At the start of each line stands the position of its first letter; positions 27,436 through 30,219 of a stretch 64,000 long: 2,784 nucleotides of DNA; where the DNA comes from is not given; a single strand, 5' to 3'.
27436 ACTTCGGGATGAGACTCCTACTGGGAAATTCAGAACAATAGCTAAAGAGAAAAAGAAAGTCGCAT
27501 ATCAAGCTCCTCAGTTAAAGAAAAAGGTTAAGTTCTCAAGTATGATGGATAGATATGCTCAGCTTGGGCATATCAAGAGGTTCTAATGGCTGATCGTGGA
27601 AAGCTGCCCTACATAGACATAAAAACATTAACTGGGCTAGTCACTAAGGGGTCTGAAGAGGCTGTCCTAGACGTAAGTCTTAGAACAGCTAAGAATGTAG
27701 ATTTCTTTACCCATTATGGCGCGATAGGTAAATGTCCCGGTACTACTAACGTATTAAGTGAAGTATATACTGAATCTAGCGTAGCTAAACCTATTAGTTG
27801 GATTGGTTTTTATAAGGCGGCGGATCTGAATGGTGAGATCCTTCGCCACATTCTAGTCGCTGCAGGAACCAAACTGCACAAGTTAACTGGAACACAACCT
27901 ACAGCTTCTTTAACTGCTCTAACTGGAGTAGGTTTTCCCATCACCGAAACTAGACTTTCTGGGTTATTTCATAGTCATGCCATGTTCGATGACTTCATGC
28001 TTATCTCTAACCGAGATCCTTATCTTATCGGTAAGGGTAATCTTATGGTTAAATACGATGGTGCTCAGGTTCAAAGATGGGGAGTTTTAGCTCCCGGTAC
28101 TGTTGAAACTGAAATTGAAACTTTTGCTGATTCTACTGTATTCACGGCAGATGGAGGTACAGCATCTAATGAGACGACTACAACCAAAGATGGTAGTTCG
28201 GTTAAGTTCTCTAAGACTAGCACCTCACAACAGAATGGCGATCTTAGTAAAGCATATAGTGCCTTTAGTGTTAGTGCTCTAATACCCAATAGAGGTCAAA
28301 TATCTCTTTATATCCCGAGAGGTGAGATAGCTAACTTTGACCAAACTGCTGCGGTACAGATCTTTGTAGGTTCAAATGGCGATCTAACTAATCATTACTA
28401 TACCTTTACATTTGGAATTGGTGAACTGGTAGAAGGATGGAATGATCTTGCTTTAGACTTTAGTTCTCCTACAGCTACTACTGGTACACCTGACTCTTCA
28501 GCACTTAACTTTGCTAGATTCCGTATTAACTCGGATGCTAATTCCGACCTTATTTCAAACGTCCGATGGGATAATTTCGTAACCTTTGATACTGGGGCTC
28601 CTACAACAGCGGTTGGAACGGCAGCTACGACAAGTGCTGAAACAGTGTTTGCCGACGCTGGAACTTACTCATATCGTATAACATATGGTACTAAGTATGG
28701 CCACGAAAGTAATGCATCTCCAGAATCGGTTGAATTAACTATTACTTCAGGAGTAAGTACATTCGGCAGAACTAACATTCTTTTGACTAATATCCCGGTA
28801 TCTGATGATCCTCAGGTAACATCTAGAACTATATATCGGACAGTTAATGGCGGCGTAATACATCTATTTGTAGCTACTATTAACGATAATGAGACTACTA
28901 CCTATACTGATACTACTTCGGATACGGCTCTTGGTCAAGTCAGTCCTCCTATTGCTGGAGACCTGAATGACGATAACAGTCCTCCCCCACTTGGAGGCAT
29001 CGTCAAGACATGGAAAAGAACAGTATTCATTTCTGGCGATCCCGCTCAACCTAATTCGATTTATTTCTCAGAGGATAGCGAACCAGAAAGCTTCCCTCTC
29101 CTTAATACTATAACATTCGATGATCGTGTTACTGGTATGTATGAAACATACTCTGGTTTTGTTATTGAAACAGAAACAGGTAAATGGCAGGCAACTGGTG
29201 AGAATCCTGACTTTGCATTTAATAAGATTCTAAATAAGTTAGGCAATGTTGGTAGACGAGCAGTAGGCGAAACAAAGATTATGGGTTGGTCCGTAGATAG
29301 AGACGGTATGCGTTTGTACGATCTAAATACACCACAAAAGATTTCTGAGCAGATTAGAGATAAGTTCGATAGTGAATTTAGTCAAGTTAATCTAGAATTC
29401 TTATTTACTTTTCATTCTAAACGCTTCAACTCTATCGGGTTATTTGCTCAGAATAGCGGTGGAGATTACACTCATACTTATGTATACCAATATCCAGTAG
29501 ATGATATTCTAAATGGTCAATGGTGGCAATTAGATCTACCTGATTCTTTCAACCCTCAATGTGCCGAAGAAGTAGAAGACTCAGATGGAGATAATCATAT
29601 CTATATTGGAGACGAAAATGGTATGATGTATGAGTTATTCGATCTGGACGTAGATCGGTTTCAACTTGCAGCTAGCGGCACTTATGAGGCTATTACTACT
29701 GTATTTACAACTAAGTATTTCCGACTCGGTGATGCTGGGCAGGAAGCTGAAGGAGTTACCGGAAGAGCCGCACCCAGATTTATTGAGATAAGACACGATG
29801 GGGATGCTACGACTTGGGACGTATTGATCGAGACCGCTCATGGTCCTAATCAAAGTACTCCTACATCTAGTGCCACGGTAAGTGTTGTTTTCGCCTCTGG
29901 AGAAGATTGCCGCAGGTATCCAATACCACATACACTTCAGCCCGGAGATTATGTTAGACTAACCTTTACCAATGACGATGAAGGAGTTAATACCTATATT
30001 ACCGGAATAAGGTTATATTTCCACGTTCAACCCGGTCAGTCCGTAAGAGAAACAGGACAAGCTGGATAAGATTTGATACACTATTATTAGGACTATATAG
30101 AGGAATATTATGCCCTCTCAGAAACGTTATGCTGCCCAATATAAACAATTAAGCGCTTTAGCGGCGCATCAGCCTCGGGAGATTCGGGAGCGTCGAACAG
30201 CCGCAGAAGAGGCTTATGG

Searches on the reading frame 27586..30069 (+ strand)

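Call 22: search_protein_families(library=phrogs, proteins=[window:27586-30069:+], max_evalue=0.001)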
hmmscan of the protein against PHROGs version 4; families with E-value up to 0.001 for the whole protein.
window:27586-30069:+ (827 aa): 2 families
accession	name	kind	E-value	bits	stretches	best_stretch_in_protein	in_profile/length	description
phrog_511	-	head and packaging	5.9e-19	68.9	1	335-542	441-634/862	internal virion protein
phrog_17680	-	unknown function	7.6e-05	23.2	0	356-513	144-290/356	-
